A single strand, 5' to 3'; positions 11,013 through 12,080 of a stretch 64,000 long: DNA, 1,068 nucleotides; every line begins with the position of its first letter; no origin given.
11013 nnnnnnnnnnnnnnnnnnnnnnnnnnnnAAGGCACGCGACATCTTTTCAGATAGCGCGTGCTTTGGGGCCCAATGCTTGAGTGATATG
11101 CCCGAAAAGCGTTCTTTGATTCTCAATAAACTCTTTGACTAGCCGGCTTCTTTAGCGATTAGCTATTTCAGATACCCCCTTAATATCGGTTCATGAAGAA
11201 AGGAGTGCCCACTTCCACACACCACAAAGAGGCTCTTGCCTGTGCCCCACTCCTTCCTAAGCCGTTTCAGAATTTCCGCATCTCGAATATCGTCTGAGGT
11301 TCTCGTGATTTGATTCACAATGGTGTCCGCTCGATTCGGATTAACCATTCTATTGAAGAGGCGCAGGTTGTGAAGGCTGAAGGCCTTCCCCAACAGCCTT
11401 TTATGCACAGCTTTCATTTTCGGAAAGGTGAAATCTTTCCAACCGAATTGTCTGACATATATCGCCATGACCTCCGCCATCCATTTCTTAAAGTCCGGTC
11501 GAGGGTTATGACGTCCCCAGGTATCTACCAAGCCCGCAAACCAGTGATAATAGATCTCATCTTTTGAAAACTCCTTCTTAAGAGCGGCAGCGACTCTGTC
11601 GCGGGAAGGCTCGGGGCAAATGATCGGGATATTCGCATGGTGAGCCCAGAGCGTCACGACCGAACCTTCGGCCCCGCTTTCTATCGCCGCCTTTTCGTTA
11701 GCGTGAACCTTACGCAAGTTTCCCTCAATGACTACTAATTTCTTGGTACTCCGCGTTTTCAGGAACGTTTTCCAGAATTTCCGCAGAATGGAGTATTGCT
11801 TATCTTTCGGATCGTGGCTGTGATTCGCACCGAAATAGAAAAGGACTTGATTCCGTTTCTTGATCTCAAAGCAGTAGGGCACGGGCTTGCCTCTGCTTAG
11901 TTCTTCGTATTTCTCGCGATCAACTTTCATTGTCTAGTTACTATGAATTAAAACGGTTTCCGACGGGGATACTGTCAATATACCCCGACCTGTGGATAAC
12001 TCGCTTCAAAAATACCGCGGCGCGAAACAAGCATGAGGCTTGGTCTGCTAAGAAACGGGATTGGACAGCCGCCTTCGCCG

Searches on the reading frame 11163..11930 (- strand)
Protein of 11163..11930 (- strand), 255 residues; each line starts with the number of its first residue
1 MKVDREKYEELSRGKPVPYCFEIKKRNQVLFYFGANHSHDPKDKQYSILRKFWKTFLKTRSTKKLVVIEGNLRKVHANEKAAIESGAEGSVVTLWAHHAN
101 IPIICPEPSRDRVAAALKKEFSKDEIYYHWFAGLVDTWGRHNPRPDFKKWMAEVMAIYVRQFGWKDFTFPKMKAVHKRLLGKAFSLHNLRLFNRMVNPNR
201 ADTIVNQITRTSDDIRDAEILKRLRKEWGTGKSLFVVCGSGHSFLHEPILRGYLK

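Call 3: search_protein_families(library=pfam, proteins=[window:11163-11930:-], max_evalue=0.1)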
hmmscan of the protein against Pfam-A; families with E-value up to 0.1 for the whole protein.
window:11163-11930:- (255 aa): 0 families

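Call 4: search_protein_families(library=ncbifam, proteins=[window:11163-11930:-], max_evalue=0.1)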
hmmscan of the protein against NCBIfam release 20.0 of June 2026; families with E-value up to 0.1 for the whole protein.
window:11163-11930:- (255 aa): 0 families

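Call 100: search_solved_structures(query=window:11163-11930:-, max_evalue=10)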
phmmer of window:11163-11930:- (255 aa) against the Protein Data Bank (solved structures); distinct sequences matched with E-value up to 10: 0.

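Call 102: search_protein_families(library=pfam, proteins=[window:11163-11930:-], max_evalue=10)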
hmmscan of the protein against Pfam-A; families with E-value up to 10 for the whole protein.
window:11163-11930:- (255 aa): 0 families
